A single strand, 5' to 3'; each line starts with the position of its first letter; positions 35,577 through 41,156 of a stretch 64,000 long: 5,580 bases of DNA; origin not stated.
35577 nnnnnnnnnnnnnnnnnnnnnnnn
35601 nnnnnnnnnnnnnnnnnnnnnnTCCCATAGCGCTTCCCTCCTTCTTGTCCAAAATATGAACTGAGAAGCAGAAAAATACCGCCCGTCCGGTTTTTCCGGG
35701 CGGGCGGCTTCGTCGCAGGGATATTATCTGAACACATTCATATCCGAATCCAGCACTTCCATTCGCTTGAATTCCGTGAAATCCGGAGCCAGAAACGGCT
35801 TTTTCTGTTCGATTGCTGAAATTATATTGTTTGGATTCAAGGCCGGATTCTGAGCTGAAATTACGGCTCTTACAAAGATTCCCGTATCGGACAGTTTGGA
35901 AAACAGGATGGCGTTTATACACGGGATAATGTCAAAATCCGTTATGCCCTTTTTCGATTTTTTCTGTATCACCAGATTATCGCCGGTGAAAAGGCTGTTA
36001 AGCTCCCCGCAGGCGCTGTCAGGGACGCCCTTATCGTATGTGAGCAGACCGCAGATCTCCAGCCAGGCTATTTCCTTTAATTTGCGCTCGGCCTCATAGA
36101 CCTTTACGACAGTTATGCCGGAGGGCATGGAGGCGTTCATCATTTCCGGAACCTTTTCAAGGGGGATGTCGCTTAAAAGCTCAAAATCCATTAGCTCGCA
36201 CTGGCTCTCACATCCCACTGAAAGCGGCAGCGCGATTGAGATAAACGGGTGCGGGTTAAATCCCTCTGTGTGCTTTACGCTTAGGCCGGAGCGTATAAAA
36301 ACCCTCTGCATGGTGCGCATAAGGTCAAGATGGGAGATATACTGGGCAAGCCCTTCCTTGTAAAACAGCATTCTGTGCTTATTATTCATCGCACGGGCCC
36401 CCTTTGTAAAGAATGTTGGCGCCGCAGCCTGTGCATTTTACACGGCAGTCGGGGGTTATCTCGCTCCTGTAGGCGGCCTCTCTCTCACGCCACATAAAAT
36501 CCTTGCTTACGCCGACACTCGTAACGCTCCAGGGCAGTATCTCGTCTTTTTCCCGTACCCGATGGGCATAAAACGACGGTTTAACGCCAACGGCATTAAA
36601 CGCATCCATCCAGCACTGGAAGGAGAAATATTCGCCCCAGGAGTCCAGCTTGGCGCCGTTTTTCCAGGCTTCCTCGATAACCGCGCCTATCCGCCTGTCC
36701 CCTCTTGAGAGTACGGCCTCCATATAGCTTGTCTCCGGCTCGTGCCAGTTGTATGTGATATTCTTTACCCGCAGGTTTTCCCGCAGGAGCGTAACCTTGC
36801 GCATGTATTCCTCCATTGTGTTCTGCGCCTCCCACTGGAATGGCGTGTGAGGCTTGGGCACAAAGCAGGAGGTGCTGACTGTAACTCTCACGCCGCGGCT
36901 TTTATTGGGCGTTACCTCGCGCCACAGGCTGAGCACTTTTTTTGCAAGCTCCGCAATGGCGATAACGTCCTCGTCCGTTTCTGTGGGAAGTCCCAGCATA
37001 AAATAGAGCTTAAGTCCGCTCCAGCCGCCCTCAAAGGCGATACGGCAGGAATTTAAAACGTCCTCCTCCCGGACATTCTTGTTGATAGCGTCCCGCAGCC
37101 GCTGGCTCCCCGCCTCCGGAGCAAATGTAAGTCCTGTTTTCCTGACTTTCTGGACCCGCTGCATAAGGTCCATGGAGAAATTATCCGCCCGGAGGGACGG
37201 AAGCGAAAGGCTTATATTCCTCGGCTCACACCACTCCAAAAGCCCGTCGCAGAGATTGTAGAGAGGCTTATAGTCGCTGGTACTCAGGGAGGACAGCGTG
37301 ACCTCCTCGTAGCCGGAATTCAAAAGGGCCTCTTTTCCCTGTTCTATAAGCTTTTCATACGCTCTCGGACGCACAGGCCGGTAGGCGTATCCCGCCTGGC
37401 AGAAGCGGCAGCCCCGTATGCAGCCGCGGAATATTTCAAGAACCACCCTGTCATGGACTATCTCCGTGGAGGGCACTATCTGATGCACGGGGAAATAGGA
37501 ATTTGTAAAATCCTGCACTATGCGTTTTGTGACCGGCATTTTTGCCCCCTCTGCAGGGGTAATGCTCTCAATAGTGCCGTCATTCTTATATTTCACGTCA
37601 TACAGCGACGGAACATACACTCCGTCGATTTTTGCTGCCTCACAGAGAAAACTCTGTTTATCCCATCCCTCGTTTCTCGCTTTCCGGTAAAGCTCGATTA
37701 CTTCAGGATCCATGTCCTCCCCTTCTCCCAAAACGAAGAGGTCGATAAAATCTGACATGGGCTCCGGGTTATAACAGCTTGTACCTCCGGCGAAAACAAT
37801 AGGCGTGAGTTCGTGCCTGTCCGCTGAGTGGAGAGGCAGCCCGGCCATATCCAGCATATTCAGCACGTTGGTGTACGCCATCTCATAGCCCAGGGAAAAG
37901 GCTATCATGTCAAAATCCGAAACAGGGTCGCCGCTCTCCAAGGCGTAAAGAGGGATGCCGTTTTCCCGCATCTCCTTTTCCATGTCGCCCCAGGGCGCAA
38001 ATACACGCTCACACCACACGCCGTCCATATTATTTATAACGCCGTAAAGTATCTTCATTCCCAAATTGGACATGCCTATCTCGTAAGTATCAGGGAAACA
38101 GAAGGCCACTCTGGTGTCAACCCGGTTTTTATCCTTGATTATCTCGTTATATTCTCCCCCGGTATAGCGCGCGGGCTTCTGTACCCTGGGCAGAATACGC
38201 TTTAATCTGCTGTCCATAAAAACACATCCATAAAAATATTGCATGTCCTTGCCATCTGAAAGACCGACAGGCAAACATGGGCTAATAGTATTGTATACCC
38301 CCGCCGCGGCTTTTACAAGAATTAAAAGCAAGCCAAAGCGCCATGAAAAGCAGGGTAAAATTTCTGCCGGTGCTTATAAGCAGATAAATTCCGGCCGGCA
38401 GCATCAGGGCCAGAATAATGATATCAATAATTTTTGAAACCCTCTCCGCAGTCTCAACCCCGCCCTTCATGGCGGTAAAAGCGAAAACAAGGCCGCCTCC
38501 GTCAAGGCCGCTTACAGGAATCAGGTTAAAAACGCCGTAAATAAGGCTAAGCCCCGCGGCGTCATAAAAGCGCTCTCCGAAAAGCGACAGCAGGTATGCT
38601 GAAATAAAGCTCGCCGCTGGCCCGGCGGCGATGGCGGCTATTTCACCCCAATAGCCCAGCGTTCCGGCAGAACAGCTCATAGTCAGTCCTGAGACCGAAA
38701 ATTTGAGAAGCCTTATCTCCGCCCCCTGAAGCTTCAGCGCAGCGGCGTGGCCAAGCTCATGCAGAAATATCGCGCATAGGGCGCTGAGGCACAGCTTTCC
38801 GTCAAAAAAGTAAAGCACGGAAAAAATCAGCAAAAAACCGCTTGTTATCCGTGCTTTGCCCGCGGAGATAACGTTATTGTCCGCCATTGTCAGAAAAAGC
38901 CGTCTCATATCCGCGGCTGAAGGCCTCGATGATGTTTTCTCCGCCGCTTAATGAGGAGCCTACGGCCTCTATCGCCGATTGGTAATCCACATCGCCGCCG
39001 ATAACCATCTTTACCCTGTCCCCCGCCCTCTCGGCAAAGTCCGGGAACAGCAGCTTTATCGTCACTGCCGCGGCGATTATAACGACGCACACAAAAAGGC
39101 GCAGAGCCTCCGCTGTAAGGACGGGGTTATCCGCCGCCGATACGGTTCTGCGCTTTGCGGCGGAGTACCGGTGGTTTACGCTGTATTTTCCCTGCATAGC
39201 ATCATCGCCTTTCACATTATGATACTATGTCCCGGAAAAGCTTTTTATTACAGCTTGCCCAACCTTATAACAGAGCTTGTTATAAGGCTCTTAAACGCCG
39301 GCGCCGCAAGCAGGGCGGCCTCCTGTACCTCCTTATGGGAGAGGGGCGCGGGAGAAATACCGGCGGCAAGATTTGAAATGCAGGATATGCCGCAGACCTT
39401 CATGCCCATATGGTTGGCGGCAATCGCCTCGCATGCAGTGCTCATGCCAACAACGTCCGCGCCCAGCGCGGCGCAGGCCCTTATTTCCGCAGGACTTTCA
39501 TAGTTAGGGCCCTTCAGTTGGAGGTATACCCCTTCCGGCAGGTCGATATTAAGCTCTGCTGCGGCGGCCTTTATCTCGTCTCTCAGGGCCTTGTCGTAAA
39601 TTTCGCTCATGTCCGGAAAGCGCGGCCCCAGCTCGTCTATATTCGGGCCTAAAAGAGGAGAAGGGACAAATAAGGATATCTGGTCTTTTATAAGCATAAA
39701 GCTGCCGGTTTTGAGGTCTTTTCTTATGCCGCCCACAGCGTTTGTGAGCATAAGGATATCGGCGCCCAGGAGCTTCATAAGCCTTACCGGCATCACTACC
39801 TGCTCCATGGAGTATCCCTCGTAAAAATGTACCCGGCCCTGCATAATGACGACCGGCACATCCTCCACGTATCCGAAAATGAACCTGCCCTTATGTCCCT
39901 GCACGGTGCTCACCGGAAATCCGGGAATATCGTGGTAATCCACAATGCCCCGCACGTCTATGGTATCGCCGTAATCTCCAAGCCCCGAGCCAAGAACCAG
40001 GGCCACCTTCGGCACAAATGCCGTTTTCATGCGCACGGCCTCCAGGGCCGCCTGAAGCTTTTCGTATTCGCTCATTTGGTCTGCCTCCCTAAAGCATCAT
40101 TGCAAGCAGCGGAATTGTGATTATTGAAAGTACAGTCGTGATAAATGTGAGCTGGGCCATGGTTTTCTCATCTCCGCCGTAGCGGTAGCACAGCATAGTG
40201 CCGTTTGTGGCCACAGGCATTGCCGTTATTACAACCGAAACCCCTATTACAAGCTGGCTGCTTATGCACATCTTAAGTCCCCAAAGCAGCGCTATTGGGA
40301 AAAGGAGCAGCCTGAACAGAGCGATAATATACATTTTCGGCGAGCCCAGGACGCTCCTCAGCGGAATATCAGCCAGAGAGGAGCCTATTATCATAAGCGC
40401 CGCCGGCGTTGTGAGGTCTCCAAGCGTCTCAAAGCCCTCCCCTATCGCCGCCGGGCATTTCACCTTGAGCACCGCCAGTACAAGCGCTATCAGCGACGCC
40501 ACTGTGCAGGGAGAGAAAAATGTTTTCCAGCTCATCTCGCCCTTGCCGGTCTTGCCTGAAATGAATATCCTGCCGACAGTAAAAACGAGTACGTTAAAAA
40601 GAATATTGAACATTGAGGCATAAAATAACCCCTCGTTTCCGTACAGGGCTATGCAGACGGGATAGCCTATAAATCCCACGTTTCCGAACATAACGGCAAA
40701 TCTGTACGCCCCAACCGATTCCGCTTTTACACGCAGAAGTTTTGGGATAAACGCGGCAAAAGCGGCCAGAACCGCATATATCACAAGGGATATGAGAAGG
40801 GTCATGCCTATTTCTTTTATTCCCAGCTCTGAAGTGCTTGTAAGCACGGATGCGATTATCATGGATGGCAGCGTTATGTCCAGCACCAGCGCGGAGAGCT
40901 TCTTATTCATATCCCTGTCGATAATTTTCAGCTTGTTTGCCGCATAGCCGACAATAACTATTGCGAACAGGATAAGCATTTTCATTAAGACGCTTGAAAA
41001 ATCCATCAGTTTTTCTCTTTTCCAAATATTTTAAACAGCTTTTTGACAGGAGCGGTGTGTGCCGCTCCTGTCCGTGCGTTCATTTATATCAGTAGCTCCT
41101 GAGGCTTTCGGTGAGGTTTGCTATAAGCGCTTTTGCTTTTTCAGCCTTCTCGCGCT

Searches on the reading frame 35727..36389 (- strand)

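Call 58: search_protein_families(library=pfam, proteins=[window:35727-36389:-], max_evalue=0.00001)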
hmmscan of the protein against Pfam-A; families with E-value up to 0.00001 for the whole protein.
window:35727-36389:- (221 aa): 1 family
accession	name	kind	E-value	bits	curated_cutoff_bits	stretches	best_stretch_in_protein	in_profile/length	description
PF10105.14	DUF2344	-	2.6e-44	151.6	23.8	1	4-184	1-174/176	Uncharacterized protein conserved in bacteria (DUF2344)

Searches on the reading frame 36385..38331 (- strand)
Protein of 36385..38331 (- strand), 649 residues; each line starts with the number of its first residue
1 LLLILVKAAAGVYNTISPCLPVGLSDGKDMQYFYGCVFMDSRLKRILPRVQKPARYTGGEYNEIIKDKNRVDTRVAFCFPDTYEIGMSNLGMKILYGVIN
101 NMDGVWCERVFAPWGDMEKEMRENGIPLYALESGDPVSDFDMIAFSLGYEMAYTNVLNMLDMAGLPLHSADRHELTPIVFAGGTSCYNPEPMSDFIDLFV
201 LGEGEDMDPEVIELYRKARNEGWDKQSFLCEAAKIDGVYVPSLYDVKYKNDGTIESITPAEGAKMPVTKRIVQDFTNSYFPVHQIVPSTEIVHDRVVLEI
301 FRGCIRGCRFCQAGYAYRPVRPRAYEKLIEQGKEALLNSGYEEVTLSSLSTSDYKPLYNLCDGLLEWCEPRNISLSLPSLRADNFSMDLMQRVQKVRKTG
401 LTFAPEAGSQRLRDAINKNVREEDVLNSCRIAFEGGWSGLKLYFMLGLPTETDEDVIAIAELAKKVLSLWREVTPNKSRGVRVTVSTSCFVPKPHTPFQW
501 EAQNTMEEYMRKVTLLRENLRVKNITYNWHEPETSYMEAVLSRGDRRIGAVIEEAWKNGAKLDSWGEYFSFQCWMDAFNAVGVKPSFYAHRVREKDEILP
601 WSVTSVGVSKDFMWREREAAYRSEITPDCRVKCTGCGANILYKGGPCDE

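Call 58: search_protein_families(library=pfam, proteins=[window:36385-38331:-], max_evalue=0.00001)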
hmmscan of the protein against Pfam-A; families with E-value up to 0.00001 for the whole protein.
window:36385-38331:- (649 aa): 2 families
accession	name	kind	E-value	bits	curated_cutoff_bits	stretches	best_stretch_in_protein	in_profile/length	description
PF19864.5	Radical_SAM_N2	-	4.8e-64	214.8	29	1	91-241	1-151/151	Radical SAM proteins, N-terminal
PF04055.27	Radical_SAM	-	1.5e-19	71.3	29.5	1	299-463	2-166/166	Radical SAM superfamily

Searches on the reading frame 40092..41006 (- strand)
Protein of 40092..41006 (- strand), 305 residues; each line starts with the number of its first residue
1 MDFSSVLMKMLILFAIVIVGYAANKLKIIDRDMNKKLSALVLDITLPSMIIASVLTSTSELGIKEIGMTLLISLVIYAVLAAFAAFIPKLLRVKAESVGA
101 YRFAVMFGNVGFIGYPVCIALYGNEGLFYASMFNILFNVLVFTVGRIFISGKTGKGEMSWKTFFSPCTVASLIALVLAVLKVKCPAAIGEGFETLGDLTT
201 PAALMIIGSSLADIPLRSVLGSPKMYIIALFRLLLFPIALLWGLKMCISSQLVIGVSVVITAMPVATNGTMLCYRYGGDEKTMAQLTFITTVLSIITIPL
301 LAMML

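Call 58: search_protein_families(library=pfam, proteins=[window:40092-41006:-], max_evalue=0.00001)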
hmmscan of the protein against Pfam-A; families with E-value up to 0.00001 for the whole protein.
window:40092-41006:- (305 aa): 1 family
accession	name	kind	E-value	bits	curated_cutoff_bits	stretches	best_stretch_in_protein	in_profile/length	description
PF03547.23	Mem_trans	-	5.2e-42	144.1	25.7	2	159-301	197-342/343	Membrane transport protein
